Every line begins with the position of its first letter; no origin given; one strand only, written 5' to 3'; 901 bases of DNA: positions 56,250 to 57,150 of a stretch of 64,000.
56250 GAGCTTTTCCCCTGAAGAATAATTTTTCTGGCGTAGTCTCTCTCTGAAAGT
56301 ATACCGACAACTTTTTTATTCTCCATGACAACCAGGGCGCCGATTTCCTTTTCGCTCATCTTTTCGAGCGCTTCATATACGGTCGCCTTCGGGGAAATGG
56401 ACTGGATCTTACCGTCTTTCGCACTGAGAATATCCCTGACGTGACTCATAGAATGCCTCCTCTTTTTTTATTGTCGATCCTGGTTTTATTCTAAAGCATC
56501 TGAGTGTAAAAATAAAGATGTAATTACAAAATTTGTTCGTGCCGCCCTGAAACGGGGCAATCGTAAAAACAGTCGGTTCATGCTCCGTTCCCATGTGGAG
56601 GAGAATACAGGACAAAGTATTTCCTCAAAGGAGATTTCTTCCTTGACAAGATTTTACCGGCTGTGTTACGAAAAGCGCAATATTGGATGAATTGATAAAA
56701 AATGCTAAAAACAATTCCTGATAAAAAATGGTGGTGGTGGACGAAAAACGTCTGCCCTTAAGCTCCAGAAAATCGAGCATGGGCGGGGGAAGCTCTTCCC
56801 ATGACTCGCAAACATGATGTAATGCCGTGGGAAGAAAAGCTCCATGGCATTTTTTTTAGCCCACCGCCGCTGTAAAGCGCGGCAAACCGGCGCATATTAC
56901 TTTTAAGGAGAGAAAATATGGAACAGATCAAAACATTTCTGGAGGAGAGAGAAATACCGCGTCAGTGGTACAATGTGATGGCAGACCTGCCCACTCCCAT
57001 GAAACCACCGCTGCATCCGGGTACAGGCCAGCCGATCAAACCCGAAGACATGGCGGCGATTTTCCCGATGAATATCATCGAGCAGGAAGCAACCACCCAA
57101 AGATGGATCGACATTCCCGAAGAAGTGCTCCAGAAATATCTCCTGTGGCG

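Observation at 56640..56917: Ribosome-mediated Trp attenuator (WWWW leader peptide) controlling a stand-alone trpB2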

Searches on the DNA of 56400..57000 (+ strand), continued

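Call 46: search_with_rna_model(model_id=R1, sources=[window, L001, L002, L003, L004, L005, L007, L008, L009, L010, L011, L012, L013, L017, L023, L024, L025, L026, L027, L029, L030, L031, L032, L034, L035, L037, L041, L042, L043, L046, L083, L084, L085, L086, L088, L090, L091, L093, L094, L095, L098, L100, L101, L103, L104, L106, L107, L108, L112, L113, L114, L115, L116, L117, L118, L121, L122, L123, L124, L125, L126, L127, L128, L129, L131, L132, L133, L135, L137, L138, L139, L140, L142, L145, L146, L147, L149, L150, L151, L153, L154, L155, L156, L158, L159], max_evalue=1e-7, make_alignment=true)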
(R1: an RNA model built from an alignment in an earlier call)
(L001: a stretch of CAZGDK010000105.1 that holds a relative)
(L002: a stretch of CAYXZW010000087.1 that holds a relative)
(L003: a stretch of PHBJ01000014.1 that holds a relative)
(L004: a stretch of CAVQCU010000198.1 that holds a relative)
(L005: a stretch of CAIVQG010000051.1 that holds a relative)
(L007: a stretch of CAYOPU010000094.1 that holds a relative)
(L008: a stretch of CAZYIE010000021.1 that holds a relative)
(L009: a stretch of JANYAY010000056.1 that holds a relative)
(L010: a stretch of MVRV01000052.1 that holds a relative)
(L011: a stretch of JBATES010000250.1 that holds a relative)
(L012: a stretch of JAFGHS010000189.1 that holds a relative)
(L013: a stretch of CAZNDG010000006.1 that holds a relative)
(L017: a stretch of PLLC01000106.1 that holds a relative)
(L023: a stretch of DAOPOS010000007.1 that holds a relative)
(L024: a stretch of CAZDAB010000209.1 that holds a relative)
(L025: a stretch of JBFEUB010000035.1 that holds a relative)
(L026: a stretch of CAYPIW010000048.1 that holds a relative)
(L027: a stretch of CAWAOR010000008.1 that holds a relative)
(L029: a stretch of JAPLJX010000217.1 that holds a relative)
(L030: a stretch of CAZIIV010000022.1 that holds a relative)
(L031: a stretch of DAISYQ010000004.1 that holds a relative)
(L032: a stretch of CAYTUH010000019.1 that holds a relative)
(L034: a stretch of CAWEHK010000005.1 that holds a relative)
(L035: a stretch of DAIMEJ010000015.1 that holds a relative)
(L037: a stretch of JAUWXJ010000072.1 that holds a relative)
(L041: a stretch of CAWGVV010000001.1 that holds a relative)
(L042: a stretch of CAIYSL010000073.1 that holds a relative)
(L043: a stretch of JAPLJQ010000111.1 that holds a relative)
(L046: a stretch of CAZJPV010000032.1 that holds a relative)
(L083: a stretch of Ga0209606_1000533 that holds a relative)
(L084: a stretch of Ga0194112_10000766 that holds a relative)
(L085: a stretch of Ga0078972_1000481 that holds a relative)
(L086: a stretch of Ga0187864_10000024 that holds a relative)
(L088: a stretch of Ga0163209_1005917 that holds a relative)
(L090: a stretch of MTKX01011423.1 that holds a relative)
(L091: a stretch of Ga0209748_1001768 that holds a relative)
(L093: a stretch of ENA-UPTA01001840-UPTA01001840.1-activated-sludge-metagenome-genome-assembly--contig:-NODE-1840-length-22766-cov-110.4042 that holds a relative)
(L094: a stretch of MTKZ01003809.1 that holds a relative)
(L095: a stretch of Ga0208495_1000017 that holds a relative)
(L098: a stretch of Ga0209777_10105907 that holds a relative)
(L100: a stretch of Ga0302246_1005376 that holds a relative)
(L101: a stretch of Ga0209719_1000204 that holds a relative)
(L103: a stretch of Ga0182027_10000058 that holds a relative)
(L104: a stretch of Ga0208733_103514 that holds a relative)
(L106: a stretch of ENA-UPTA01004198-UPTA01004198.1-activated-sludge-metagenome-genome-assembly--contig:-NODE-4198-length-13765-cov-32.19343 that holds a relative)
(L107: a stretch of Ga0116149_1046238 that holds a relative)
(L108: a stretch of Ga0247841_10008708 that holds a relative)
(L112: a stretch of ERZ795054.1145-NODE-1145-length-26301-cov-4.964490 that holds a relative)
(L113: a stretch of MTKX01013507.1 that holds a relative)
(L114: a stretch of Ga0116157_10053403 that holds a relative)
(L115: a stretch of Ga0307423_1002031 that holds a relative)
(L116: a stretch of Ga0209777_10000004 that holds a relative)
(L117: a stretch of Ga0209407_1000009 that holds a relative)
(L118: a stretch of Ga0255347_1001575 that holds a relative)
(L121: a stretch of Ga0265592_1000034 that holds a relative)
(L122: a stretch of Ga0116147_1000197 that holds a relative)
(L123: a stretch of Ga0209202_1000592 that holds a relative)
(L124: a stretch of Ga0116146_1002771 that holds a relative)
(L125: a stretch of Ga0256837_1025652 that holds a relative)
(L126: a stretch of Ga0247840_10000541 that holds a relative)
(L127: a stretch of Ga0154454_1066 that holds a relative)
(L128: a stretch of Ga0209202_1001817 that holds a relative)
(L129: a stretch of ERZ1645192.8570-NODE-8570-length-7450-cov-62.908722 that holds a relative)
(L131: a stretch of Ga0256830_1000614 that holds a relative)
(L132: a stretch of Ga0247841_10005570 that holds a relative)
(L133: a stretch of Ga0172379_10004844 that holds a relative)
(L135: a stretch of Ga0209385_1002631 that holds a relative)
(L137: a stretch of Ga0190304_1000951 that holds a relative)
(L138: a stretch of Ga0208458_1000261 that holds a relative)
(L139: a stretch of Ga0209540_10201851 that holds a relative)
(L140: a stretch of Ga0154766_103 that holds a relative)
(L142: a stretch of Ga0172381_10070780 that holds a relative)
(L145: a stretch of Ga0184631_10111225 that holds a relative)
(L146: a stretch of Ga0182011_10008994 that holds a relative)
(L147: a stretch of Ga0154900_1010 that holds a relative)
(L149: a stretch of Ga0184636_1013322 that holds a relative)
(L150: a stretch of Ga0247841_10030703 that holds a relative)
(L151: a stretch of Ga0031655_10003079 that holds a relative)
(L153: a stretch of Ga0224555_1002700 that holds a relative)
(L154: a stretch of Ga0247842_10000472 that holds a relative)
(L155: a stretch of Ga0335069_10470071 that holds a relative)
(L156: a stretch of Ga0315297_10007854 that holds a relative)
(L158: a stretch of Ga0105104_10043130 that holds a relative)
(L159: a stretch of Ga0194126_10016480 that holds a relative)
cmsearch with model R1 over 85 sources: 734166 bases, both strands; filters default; matches with E-value up to 1e-7: 81.
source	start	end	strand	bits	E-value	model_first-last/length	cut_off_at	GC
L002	495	633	+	122.2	5.2e-24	1-138/138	no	0.41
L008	3825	3963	+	121.1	9.3e-24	1-138/138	no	0.41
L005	3825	3963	+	120.7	1.1e-23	1-138/138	no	0.4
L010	2661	2800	+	118.5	3.3e-23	1-138/138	no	0.44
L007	3786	3923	+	117.8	4.8e-23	1-138/138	no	0.46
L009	3823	3963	+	117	7e-23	1-138/138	no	0.4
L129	826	965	+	116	1.2e-22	1-138/138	no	0.44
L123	10957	11096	+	115.3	1.7e-22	1-138/138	no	0.43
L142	837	975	-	114.8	2.2e-22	1-138/138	no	0.45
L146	659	797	-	114.4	2.6e-22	1-138/138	no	0.39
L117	6675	6812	+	113.9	3.4e-22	1-138/138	no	0.41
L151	800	932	-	112.3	7.6e-22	1-138/138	no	0.41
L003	3820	3959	+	110.7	1.7e-21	1-138/138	no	0.42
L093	5118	5254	-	110.6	1.7e-21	1-138/138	no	0.52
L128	2241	2379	+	110.4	2e-21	1-138/138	no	0.44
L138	1857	1993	+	110.3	2e-21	1-138/138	no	0.46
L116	3999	4139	+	110.2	2.1e-21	1-138/138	no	0.41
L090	6238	6377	-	109.9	2.5e-21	1-138/138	no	0.51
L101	3422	3561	-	109.9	2.5e-21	1-138/138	no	0.51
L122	2003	2142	-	109.9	2.5e-21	1-138/138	no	0.51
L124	21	160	+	109.9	2.5e-21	1-138/138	no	0.51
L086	5562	5706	+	109.7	2.7e-21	1-138/138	no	0.43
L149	694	834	-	109.2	3.5e-21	1-138/138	no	0.43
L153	3512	3649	-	109.2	3.6e-21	1-138/138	no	0.42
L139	902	1039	+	108.7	4.5e-21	1-138/138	no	0.51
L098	484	621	-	108.6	4.9e-21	1-138/138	no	0.41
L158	2046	2183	+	108.4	5.2e-21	1-138/138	no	0.46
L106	2450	2588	+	108.2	5.8e-21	1-138/138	no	0.47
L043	3802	3949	+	108.1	6.3e-21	1-138/138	no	0.49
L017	3832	3969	+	107.9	6.8e-21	1-138/138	no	0.49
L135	3857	3990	+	107.8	7.3e-21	1-138/138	no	0.43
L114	644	782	-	107.2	9.8e-21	1-138/138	no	0.47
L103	8959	9103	-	106.2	1.6e-20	1-138/138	no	0.42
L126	4947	5078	-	105.2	2.6e-20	1-138/138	no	0.47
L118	2026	2163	-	104.8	3.3e-20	1-138/138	no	0.44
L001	3790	3926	+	104.7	3.4e-20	1-138/138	no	0.46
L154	151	283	-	103.7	5.7e-20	1-138/138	no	0.48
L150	132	279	+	103.6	5.8e-20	1-138/138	no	0.49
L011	3803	3936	+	103.5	6.3e-20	1-138/138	no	0.44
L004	3718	3852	+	103.3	6.9e-20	1-138/138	no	0.39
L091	8906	9046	+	103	8e-20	1-138/138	no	0.41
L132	1737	1868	+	102.8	8.8e-20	1-138/138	no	0.51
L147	4780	4920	-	102.7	9.2e-20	1-138/138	no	0.43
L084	208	353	-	102.4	1.1e-19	1-138/138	no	0.46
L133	211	343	-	101.1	2e-19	1-138/138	no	0.5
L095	2915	3057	-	100.7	2.5e-19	1-138/138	no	0.5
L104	614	755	+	100.4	2.8e-19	1-138/138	no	0.54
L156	5069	5206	+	99.8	3.8e-19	1-138/138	no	0.56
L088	3400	3537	+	99.6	4.3e-19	1-138/138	no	0.51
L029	180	314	+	99.3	5e-19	1-138/138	no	0.53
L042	3808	3948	+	98.7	7e-19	1-138/138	no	0.6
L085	3581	3712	-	98.4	7.8e-19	1-138/138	no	0.46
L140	2390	2531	+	98.1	9.1e-19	1-138/138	no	0.42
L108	639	778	-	98.1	9.3e-19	1-138/138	no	0.35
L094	3493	3635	-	98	9.6e-19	1-138/138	no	0.57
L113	315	457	-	98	9.6e-19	1-138/138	no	0.57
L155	346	483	-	97.9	1e-18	1-138/138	no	0.44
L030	3831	3979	+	96.7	1.9e-18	1-138/138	no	0.41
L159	216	355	+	96.2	2.4e-18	1-138/138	no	0.54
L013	3797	3928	+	95.2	4e-18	1-138/138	no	0.49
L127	11113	11250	-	93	1.2e-17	1-138/138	no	0.55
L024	165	314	+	92.4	1.6e-17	1-138/138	no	0.41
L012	3833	3971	+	92.3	1.7e-17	1-138/138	no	0.51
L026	3830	3979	+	90.7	3.7e-17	1-138/138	no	0.41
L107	392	525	+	90.3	4.7e-17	1-138/138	no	0.55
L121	7114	7261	-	90.2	4.8e-17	1-138/138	no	0.44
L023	3804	3947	+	89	9e-17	1-138/138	no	0.62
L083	1684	1827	+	89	9e-17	1-138/138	no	0.62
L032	3777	3926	+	87.3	2e-16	1-138/138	no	0.48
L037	3611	3760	+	86.7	2.8e-16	1-138/138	no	0.49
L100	4163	4306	+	84.2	9.7e-16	1-138/138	no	0.51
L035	3832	3967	+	83.3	1.6e-15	1-138/138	no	0.57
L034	3815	3965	+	83.1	1.7e-15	1-138/138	no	0.55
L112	811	953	+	80.3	6.7e-15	1-138/138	no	0.51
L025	3564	3713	+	80.3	6.7e-15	1-138/138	no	0.49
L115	6055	6203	+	79.8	8.9e-15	1-138/138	no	0.5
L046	240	376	+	76.8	3.9e-14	1-138/138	no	0.54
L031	3789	3922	+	69.3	1.7e-12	1-138/138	no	0.49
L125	52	181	+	67.9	3.4e-12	1-138/138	no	0.6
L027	3815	3973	+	55.1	2.1e-09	1-138/138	no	0.53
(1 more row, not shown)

Alignment A4: 81 matches aligned to the model, 173 columns, each read 5' to 3' on its own strand. Consensus structure (alignment columns), stored with it:
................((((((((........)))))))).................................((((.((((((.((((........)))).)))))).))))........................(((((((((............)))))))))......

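Call 69: search_with_rna_model(model_id=R1, sources=[L203, L204, L205, L206], max_evalue=1, show_alignments=3)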
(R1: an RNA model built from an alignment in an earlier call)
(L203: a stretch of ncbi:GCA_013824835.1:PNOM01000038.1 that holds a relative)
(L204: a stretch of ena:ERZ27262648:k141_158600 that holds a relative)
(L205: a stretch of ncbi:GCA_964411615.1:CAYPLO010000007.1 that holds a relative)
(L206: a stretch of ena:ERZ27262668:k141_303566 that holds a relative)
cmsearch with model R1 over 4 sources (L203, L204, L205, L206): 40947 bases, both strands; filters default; matches with E-value up to 1: 8.
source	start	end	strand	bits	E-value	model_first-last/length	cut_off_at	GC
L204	4783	4912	+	67.9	1.9e-13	1-138/138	no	0.6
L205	5850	5981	+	60.8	6.7e-12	1-138/138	no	0.6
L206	1221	1352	+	59.8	1.1e-11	1-138/138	no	0.61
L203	5795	5945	+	27.1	0.00015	1-138/138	no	0.5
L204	2558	2686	-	18.7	0.0097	1-138/138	no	0.5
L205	5849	5985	-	16.6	0.028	1-138/138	no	0.58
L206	1220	1356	-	15.8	0.04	1-138/138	no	0.58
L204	4837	4947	-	14.1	0.095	1-138/138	no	0.59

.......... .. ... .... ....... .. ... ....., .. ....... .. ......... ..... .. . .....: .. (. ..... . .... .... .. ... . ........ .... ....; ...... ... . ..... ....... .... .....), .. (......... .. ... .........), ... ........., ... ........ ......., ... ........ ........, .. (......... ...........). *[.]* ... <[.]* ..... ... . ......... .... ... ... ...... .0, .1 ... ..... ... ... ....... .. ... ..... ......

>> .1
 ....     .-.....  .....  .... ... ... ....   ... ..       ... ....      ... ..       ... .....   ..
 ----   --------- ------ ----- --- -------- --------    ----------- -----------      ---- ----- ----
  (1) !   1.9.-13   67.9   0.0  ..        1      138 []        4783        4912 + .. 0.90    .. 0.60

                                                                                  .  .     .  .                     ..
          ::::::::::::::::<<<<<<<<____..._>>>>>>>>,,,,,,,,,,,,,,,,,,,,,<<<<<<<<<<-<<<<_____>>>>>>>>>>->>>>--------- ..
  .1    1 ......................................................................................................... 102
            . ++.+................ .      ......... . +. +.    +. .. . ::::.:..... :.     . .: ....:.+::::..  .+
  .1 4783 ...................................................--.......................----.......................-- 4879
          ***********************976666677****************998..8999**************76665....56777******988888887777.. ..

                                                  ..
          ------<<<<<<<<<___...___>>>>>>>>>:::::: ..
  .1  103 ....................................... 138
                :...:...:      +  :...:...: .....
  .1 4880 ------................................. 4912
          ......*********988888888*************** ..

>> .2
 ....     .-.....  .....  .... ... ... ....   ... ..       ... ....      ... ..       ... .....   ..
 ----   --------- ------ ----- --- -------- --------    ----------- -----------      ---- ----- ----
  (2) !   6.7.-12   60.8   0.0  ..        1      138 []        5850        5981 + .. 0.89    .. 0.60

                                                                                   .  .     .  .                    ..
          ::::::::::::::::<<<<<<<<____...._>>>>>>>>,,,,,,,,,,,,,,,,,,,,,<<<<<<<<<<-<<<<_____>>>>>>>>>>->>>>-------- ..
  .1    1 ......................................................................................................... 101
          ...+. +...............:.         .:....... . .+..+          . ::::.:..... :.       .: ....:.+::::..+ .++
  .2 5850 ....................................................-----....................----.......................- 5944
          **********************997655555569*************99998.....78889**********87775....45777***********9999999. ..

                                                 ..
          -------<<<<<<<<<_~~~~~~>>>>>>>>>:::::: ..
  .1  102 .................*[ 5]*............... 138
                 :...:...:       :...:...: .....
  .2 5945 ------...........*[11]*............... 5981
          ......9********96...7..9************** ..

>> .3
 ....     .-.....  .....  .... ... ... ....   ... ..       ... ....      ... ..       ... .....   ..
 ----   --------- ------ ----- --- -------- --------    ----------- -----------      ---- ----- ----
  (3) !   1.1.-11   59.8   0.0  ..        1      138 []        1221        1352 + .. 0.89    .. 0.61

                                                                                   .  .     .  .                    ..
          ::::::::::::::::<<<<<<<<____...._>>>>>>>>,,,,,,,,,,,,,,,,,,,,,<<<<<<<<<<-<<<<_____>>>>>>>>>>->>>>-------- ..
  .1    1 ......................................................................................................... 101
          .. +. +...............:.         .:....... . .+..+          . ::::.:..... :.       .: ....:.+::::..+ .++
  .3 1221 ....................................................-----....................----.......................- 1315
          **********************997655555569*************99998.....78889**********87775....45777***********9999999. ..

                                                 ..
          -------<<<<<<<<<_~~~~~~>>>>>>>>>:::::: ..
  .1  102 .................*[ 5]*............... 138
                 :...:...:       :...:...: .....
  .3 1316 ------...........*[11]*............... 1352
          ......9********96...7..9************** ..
